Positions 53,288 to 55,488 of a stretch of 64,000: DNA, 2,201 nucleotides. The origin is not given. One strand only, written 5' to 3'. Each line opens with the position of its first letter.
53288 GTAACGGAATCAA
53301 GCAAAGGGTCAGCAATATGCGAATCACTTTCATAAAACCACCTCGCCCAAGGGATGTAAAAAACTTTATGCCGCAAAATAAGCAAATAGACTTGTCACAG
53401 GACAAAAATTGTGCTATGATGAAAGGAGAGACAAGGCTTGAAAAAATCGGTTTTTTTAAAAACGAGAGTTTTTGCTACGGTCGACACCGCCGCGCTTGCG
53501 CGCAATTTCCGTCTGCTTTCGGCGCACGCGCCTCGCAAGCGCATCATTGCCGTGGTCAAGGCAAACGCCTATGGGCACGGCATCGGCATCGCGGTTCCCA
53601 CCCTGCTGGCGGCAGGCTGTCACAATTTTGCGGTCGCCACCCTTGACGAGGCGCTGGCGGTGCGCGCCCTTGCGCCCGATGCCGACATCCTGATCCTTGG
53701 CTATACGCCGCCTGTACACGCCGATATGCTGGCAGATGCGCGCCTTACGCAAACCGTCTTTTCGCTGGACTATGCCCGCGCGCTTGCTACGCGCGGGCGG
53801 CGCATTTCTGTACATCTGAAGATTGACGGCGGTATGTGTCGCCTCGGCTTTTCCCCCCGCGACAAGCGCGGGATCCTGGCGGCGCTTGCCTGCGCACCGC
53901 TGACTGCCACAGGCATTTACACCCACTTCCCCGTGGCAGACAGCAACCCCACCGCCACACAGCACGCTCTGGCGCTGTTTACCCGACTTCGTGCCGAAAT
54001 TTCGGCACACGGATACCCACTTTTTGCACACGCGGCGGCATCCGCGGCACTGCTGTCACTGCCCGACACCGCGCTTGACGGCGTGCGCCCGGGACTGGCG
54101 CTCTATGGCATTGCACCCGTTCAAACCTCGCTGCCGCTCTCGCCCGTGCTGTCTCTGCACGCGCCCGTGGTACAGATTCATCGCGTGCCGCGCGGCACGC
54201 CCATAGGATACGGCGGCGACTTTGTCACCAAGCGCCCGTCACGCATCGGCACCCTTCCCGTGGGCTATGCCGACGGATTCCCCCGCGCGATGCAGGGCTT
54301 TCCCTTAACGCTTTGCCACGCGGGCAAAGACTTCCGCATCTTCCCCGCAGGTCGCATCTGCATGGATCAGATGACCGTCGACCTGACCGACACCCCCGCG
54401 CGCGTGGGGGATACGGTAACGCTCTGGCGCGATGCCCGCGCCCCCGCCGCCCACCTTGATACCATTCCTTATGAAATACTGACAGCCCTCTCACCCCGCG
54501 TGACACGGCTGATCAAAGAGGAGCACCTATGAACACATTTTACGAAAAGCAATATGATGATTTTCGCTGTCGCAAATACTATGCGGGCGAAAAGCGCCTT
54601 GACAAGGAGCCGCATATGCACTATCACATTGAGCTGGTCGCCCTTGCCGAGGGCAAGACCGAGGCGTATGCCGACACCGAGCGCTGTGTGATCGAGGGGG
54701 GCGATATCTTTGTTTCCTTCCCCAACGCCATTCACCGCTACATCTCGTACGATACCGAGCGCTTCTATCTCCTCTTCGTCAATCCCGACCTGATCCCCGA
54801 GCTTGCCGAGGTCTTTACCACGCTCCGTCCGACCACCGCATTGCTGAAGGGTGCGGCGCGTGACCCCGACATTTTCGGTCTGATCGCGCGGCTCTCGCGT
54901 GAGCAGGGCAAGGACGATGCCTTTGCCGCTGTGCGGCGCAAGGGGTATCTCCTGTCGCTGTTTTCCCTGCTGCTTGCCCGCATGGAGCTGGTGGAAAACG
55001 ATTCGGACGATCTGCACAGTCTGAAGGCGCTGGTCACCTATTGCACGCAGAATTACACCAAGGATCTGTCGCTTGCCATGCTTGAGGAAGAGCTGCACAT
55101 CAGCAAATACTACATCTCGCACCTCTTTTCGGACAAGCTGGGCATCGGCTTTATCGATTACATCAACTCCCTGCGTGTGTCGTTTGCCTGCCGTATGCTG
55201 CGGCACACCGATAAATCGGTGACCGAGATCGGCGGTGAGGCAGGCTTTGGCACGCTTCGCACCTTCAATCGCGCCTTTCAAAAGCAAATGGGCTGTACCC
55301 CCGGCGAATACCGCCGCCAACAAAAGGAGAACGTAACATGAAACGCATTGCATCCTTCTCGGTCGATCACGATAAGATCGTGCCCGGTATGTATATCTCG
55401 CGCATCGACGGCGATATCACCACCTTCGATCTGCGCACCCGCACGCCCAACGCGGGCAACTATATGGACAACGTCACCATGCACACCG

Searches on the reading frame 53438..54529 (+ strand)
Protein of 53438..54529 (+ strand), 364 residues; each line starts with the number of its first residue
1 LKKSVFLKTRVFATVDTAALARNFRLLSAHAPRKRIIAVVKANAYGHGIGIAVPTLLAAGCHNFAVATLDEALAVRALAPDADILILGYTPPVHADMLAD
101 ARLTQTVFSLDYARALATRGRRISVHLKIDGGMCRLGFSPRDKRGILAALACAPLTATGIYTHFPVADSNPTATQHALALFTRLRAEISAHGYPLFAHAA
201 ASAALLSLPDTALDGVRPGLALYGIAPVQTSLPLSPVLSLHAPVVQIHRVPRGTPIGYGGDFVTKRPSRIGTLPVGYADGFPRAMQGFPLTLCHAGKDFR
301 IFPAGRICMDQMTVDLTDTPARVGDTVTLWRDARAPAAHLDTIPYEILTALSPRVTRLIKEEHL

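Call 70: search_protein_families(library=pfam, proteins=[window:53438-54529:+], max_evalue=0.00001)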
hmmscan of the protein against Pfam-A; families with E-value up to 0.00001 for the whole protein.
window:53438-54529:+ (364 aa): 2 families
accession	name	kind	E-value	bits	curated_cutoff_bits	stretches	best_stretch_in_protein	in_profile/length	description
PF01168.26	Ala_racemase_N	-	5.2e-59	200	24.1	1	15-227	1-220/220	Alanine racemase, N-terminal domain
PF00842.27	Ala_racemase_C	-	1.7e-34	118.6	25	1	237-358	1-126/127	Alanine racemase, C-terminal domain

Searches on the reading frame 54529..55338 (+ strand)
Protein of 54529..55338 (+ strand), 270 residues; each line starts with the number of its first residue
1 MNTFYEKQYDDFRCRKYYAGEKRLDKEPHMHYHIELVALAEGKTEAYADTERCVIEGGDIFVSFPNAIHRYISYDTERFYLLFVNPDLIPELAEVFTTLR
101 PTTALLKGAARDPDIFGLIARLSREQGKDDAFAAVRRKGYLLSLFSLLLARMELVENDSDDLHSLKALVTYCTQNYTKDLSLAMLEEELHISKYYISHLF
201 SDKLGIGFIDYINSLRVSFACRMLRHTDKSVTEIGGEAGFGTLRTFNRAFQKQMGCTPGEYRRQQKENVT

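Call 70: search_protein_families(library=pfam, proteins=[window:54529-55338:+], max_evalue=0.00001)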
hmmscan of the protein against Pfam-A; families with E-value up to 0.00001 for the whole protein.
window:54529-55338:+ (270 aa): 3 families
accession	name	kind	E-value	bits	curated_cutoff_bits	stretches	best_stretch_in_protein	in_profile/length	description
PF12833.13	HTH_18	-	7.6e-23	81.1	33.6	1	187-264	3-80/80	Helix-turn-helix domain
PF00165.29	HTH_AraC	-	5.6e-14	52.3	26.6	1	224-263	1-42/42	Bacterial regulatory helix-turn-helix proteins, AraC family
PF02311.25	AraC_binding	-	2.6e-08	34.1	21.1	1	22-141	12-131/135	AraC-like ligand binding domain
